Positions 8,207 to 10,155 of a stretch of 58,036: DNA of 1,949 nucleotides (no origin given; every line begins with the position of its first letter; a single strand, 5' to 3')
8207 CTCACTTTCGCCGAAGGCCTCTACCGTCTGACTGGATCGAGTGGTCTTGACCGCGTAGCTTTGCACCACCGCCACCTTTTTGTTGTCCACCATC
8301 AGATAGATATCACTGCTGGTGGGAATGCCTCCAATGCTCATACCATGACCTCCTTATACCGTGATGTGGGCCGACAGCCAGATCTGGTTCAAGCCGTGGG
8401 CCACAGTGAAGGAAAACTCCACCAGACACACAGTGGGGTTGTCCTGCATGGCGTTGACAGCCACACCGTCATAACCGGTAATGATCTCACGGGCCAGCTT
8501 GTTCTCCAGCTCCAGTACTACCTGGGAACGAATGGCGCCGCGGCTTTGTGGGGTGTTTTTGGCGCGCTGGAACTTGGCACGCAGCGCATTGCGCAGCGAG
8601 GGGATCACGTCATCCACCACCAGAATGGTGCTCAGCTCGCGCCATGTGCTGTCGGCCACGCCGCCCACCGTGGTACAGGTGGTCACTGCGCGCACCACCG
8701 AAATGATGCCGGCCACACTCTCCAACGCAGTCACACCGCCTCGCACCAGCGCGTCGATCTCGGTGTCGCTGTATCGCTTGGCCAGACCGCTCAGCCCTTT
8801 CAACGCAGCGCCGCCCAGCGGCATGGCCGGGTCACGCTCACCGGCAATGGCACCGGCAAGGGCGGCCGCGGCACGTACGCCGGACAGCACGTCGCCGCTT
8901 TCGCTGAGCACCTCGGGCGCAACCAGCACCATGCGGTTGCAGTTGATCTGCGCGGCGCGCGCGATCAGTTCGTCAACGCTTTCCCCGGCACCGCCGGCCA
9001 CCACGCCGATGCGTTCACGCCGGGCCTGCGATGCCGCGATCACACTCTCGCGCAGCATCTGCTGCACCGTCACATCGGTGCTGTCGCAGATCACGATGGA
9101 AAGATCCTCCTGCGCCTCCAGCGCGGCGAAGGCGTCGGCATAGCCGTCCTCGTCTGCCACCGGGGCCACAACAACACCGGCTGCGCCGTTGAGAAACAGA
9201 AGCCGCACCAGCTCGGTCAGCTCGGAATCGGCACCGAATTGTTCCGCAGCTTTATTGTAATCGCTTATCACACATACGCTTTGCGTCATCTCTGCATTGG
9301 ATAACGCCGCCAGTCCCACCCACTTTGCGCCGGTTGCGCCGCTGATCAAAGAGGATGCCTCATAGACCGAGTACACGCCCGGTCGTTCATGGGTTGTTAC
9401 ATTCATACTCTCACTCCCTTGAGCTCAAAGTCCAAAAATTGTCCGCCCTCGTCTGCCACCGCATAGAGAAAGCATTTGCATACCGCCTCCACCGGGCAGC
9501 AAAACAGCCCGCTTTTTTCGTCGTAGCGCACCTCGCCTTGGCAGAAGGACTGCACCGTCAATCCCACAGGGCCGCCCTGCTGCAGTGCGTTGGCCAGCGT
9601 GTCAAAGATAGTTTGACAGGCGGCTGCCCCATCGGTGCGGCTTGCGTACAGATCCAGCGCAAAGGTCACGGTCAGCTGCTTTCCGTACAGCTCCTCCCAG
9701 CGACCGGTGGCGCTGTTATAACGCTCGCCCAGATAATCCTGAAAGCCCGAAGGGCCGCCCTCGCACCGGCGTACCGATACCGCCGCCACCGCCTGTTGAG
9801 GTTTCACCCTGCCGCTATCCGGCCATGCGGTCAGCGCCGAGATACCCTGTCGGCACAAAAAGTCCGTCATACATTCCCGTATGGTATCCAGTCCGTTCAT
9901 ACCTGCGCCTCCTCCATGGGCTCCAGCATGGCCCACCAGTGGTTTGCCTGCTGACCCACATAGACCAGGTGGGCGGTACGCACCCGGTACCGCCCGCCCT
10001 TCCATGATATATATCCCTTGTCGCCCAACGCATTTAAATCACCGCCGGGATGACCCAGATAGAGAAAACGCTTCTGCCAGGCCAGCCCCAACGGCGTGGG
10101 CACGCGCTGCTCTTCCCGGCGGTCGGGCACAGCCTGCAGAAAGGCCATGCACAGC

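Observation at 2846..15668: Compact intact PBSX-like head and contractile-tail cluster lacks lysogeny, replication, fibre and lysis genes: candidate domesticated GTA-like particle locus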

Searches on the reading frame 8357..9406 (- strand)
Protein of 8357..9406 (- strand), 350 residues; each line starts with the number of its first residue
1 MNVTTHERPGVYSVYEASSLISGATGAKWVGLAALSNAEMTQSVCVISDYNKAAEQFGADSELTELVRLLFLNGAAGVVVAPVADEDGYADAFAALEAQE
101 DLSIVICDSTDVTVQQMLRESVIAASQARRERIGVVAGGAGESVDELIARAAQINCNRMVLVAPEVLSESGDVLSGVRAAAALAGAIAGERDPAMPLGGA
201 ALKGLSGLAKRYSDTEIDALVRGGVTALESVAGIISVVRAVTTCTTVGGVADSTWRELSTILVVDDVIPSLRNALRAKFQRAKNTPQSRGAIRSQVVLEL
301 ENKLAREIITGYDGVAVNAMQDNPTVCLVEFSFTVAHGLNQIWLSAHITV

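Call 5: search_protein_families(library=pfam, proteins=[window:8357-9406:-], max_evalue=0.01)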
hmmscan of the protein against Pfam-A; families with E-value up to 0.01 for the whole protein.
window:8357-9406:- (350 aa): 2 families
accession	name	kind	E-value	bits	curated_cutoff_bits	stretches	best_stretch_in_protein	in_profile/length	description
PF04984.19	Phage_sheath_1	-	8e-13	49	31.4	1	87-243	6-168/168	Phage tail sheath protein subtilisin-like domain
PF17482.7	Phage_sheath_1C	-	5.8e-11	42.8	26.9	1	251-349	2-104/104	Phage tail sheath C-terminal domain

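Call 7: search_protein_families(library=phrogs, proteins=[window:8357-9406:-], max_evalue=0.001)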
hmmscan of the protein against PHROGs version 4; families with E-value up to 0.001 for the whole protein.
window:8357-9406:- (350 aa): 4 families
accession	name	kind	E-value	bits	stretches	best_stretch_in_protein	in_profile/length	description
phrog_279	-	tail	5.6e-42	145.1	1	87-349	217-483/489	tail sheath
phrog_165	-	tail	8.6e-22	78.3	1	90-300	214-439/493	tail sheath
phrog_2839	-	tail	2.4e-15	57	1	49-348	253-564/581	tail sheath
phrog_10244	-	tail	1.8e-09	38.3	1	89-330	177-409/431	tail sheath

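Call 10: search_dna_similar(query=window:8357-9406:-, collection=phages, mode=protein, max_rows=25)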
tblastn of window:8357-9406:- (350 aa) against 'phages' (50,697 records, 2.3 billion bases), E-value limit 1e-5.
Records with a match: 2; places in all: 2; records where one place covers at least 80% of the query: 2.
Best place of each record, by identity: <60% 2.
By first word of the organism name: Bacteriophage 2.
By host as written in the record: - 2.
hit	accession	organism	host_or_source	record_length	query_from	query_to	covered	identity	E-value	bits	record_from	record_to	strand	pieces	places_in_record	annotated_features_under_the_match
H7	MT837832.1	Bacteriophage sp.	human fecal samples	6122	6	350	99%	52.7%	1e-84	285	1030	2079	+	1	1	record has no annotation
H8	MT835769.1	Bacteriophage sp.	human fecal samples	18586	1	350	100%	51.4%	5e-82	277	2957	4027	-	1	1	record has no annotation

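Call 13: find_encoding_contigs(protein=window:8357-9406:-, flank=10000, max_places=8)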
Protein window:8357-9406:- (350 aa): no gene with exactly this product is on record in the collection.

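Call 14: find_homologous_proteins(query=window:8357-9406:-, max_evalue=0.00001)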
Query window:8357-9406:- (350 aa): 2964 proteins with E <= 0.00001 among 8000 candidates; the best 120 are listed.
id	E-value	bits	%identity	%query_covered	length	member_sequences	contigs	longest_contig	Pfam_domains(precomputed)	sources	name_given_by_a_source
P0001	1.1e-215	733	100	100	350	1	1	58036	PF04984.20,PF17482.8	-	-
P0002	5.5e-166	569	77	100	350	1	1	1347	PF04984.20,PF17482.8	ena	-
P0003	6.3e-166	569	77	100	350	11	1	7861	PF04984.20,PF17482.8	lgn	-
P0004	1.0e-161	555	76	100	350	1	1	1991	PF04984.20,PF17482.8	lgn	-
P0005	3.8e-155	534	72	99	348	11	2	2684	PF04984.20,PF17482.8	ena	-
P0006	1.2e-150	519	72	100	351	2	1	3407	PF04984.20,PF17482.8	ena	-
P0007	3.6e-150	517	71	100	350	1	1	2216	PF04984.20,PF17482.8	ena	-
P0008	2.5e-148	511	70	99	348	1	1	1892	PF04984.20,PF17482.8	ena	-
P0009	2.2e-146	505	68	99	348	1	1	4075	PF04984.20,PF17482.8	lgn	-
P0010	1.6e-145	502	70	100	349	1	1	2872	PF04984.20,PF17482.8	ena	-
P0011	1.7e-133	463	64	100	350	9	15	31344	PF04984.20,PF17482.8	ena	-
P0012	2.0e-133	462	64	100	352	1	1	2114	PF04984.20,PF17482.8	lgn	-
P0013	6.1e-133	461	65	100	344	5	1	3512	PF04984.20,PF17482.8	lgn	-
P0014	6.2e-133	461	65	100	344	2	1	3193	PF17482.8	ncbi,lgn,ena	-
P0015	1.6e-132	459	66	100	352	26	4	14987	PF04984.20,PF17482.8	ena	-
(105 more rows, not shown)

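Call 16: find_related_loci(query=A1, collection=genome_contigs, flank=10000)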
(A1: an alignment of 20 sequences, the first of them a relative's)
Query A1 (350 aa) in genome_contigs; peptide patterns used: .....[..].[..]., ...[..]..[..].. (x = any residue, [..] = any of these).
276 stretches matched a pattern; 247 encode a relative of the query (tblastn E <= 1e-3); the best 80 are kept; 80 distinct loci.
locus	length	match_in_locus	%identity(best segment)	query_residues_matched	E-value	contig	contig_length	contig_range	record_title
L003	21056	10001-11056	61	1-350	9e-139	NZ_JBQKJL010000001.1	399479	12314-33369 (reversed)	Lawsonibacter sp. LCP25S3_E2 contig00001, whole genome shotgun sequence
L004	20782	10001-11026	60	1-350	2e-133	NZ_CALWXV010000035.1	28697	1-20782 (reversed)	MAG: uncultured Flavonifractor sp. isolate BRZ_II__bin16 BRZ_II__NODE_2092_length_28697_cov_18.819637, whole genome shot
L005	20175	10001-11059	61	1-350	2e-132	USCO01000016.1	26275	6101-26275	uncultured Clostridiales bacterium isolate UMGS1583 genome assembly, contig: NODE_915_length_26275_cov_3.955988, whole g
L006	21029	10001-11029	63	2-350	1e-131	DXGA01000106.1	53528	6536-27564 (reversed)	MAG TPA_asm: Candidatus Flavonifractor merdipullorum isolate ChiGjej6B6-1540 ChiGjej6B6M5__C206515_L53528_SAMN08009849,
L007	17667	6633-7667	63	1-350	4e-131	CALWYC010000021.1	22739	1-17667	MAG: uncultured Intestinimonas sp. isolate BRZ_GA__bin110 genome assembly, contig: BRZ_GA__NODE_3306_length_22739_cov_12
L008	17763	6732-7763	61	1-350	3e-131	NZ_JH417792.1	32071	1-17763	Flavonifractor plautii ATCC 29863 Scfld340, whole genome shotgun sequence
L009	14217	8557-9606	61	1-350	5e-131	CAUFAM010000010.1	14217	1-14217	MAG TPA_asm: uncultured Oscillospiraceae bacterium isolate ERR10149235_bin.12_MetaWRAP_v1.3_MAG genome assembly, contig:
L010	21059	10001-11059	65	1-350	9e-131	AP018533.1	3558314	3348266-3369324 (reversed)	Clostridiales bacterium CCNA10 DNA, complete genome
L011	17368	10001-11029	64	1-350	1e-130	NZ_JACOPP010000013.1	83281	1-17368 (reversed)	Lawsonibacter hominis strain NSJ-51 H10_ctg013, whole genome shotgun sequence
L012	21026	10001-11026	61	1-350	4e-130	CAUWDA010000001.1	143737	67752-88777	MAG: uncultured Flavonifractor sp. isolate ERS329819__bin41 genome assembly, contig: ERS329819_NODE_85_length_143737_cov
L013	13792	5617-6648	62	1-350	1e-129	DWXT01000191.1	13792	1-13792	MAG TPA_asm: Candidatus Flavonifractor avistercoris isolate 6084 ChiHcolR13__C131184_L13792_SAMN08010021, whole genome s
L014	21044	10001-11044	63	2-350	3e-129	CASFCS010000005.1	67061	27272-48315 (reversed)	uncultured bacterium isolate O38_L1_321321_idba_bin.175 genome assembly, contig: O38_L1_321321_idba_bin.175.fa_scaffold_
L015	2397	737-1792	63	1-350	1e-136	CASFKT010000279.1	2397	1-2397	uncultured bacterium isolate B27_L1_388388_idba_bin.111 genome assembly, contig: B27_L1_388388_idba_bin.111.fa_scaffold_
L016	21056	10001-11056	61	1-350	2e-129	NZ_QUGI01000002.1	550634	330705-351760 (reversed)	Pseudoflavonifractor sp. AF19-9AC AF19-9AC.Scaf2, whole genome shotgun sequence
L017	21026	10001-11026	60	1-350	2e-129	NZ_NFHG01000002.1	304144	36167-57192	Flavonifractor sp. An82 An82_contig_2, whole genome shotgun sequence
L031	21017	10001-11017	61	1-350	2e-126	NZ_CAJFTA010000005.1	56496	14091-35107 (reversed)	Uncultured Pseudoflavonifractor sp. isolate Chicken_4_mag_10, whole genome shotgun sequence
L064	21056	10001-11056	62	1-350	4e-121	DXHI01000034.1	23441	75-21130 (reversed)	MAG TPA_asm: Candidatus Lawsonibacter pullicola isolate CHK178-3907 CHK178__C20375_L23441_SAMEA5754822, whole genome sho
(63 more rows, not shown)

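Call 45: search_protein_families(library=pfam, proteins=[L031:16480-16953:+, L031:16953-17396:+, L006:16981-18402:+, L006:16406-16930:+, L031:17446-18003:-, L031:17985-18698:-, L031:18698-19492:-, L064:2323-3474:-], max_evalue=0.01)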
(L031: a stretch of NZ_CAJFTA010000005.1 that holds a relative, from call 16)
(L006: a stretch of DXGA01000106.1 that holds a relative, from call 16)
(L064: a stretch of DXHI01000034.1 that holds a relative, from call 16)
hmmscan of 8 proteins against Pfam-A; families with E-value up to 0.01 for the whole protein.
L031:16480-16953:+ (158 aa): 1 family
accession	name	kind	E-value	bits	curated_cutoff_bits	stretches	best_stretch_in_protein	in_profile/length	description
PF02839.19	CBM_5_12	-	9.5e-16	58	26.2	2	56-98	1-43/44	Carbohydrate-binding module family 5/12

L031:16953-17396:+ (148 aa): 1 family
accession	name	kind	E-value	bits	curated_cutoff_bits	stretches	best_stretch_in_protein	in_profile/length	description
PF05105.17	Phage_holin_4_1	-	6e-35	120.3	22.2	1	20-137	2-114/116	Bacteriophage holin family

L006:16981-18402:+ (474 aa): 2 families
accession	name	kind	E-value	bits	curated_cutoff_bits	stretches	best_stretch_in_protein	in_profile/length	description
PF01554.23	MatE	-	2.9e-64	216.1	24.9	2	266-426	1-160/161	MatE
PF03023.19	MurJ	-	0.00072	18.7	27.4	0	76-208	250-387/451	Lipid II flippase MurJ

L006:16406-16930:+ (175 aa): 1 family
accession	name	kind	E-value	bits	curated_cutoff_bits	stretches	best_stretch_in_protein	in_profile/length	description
PF05105.17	Phage_holin_4_1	-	7.6e-34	116.7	22.2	1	47-166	2-116/116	Bacteriophage holin family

L031:17446-18003:- (186 aa): 1 family
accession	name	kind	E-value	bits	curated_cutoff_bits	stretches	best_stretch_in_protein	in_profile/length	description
PF00395.25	SLH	-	1.5e-12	47.7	20.8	1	70-112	2-44/44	S-layer homology domain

L031:17985-18698:- (238 aa): 1 family
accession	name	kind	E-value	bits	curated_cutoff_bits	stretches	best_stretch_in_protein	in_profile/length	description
PF16447.10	DUF5044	-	0.00018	21.9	25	1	68-121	27-79/178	Domain of unknown function (DUF5044)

L031:18698-19492:- (265 aa): 0 families

L064:2323-3474:- (384 aa): 4 families
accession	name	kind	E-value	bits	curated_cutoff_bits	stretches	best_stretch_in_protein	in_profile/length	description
PF00768.25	Peptidase_S11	-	1.6e-70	237.7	27.6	1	28-257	6-238/239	D-alanyl-D-alanine carboxypeptidase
PF07943.18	PBP5_C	-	3e-13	50.2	21.2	1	286-366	11-91/91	Penicillin-binding protein 5, C-terminal domain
PF13354.11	Beta-lactamase2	-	2e-12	47.4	22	1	45-186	8-147/214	Beta-lactamase enzyme family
PF02113.21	Peptidase_S13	-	0.0017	17.6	22.8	1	27-104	9-86/444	D-Ala-D-Ala carboxypeptidase 3 (S13) family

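Call 46: search_protein_families(library=phrogs, proteins=[L031:16480-16953:+, L031:16953-17396:+, L006:16981-18402:+, L007:8702-9388:+, L004:12100-12920:+], max_evalue=0.01)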
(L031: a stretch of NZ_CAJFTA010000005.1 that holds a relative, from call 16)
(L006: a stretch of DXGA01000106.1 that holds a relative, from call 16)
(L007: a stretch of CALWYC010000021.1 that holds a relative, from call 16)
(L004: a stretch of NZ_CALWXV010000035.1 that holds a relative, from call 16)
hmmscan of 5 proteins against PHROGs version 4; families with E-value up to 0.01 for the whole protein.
L031:16480-16953:+ (158 aa): 5 families
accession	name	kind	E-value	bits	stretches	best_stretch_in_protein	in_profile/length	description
phrog_30034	-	unknown function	2.2e-17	64.7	1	31-151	125-251/263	-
phrog_18593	-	unknown function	4.4e-15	57.2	1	41-155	12-123/188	-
phrog_27545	-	unknown function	3.6e-14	54.2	1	35-141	13-119/146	-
phrog_6278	-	unknown function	5.8e-07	29.9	1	105-153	22-71/306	-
phrog_35850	-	unknown function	0.0031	18.2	0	104-148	199-245/258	-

L031:16953-17396:+ (148 aa): 4 families
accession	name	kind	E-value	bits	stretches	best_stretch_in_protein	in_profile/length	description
phrog_199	-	lysis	5.5e-20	72.6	1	9-144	7-134/545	holin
phrog_16802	-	unknown function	1.6e-09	38.4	1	98-141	18-61/74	-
phrog_21233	-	unknown function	4.6e-06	27.6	1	13-78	11-68/72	-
phrog_37799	-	unknown function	0.0026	18.8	1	105-139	5-39/52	-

L006:16981-18402:+ (474 aa): 1 family
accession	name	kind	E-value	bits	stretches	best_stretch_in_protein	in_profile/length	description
phrog_6241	-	unknown function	3.1e-78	264.6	1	23-466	13-438/445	-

L007:8702-9388:+ (229 aa): 0 families

L004:12100-12920:+ (273 aa): 0 families

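Call 54: find_related_loci(query=A1, collection=viral_contigs, flank=10000)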
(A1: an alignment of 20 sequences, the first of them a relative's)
Query A1 (350 aa) in viral_contigs; peptide patterns used: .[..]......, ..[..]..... (x = any residue, [..] = any of these).
226 stretches matched a pattern; 211 encode a relative of the query (tblastn E <= 1e-3); the best 80 are kept; 80 distinct loci.
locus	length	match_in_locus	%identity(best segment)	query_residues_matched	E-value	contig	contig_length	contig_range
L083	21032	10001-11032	62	1-350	3e-132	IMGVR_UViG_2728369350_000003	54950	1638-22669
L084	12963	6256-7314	65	1-350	2e-131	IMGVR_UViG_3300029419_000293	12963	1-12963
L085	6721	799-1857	65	1-350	2e-131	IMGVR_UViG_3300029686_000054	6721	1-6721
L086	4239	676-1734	65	1-350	2e-133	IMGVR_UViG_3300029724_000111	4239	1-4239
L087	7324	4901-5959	65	1-350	4e-131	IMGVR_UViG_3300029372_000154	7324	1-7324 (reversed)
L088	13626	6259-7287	64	1-350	7e-131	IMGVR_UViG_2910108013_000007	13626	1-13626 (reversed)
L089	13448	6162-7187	60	1-350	9e-130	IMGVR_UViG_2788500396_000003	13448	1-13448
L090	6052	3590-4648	63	1-350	5e-128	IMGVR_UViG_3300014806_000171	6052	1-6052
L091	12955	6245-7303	63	1-350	7e-128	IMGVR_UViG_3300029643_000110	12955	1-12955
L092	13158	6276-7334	62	1-350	4e-127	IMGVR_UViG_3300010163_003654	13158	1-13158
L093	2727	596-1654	63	1-350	8e-133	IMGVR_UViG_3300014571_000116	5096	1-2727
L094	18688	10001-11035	61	1-350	6e-126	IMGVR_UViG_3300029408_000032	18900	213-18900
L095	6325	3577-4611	61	1-350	5e-126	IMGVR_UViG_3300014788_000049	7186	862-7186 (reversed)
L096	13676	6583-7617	61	1-350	6e-126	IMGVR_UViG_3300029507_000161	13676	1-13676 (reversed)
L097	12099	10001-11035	64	1-350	2e-125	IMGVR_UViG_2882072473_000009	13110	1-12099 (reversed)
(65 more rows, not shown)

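Call 77: search_protein_families(library=ncbifam, proteins=[window:8357-9406:-], max_evalue=0.01)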
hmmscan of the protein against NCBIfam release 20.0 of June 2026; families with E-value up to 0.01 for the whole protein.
window:8357-9406:- (350 aa): 0 families

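Call 121: find_related_loci(query=window:8357-9406:-, collection=metagenome_contigs, flank=10000)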
Query window:8357-9406:- (350 aa) in metagenome_contigs; peptide patterns used: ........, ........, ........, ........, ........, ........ (x = any residue, [..] = any of these).
246 stretches matched a pattern; 16 encode a relative of the query (tblastn E <= 1e-3); 16 distinct loci.
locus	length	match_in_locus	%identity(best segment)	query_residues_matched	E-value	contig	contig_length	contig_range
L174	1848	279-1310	67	1-350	5e-133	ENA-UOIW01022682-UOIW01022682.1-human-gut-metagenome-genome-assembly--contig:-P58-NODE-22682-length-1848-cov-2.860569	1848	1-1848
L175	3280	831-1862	67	1-350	3e-122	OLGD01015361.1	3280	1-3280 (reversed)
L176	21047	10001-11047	61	1-350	4e-118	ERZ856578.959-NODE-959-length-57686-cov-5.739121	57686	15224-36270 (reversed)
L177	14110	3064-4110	61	1-350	3e-118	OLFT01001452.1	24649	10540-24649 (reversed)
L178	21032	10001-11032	66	1-350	3e-117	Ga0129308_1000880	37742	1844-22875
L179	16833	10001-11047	61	1-350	3e-117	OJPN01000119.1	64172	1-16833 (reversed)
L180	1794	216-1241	66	3-350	4e-123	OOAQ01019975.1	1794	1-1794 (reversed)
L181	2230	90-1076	60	21-350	4e-115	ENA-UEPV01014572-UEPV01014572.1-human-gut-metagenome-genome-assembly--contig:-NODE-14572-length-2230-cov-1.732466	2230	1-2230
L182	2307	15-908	68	47-350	3e-112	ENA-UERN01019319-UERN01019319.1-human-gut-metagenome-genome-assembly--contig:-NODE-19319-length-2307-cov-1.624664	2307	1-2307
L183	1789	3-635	71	134-350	6e-93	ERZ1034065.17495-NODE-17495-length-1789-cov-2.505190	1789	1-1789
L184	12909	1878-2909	66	1-350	8e-118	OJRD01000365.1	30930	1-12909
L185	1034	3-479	77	192-350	3e-86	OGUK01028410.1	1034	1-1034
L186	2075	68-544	78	192-350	2e-81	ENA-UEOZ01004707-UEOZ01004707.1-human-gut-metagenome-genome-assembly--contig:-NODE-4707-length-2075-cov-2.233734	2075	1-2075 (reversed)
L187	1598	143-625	71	190-350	9e-67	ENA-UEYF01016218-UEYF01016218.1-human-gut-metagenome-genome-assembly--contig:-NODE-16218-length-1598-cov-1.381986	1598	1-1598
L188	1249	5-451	74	202-350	2e-65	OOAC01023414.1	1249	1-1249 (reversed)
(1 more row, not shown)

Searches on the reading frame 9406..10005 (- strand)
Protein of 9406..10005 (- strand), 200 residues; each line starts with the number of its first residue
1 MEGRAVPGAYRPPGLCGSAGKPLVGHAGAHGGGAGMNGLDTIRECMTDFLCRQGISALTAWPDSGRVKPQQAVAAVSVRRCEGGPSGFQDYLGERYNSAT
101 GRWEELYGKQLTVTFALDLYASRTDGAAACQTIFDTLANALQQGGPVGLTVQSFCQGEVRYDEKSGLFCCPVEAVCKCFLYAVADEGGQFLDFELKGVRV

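Call 5: search_protein_families(library=pfam, proteins=[window:9406-10005:-], max_evalue=0.01)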
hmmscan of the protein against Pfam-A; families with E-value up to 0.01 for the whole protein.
window:9406-10005:- (200 aa): 0 families

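Call 7: search_protein_families(library=phrogs, proteins=[window:9406-10005:-], max_evalue=0.001)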
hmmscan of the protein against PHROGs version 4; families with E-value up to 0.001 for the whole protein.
window:9406-10005:- (200 aa): 1 family
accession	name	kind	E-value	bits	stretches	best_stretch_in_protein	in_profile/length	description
phrog_25177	-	unknown function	2.2e-41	142.5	1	36-198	1-161/164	-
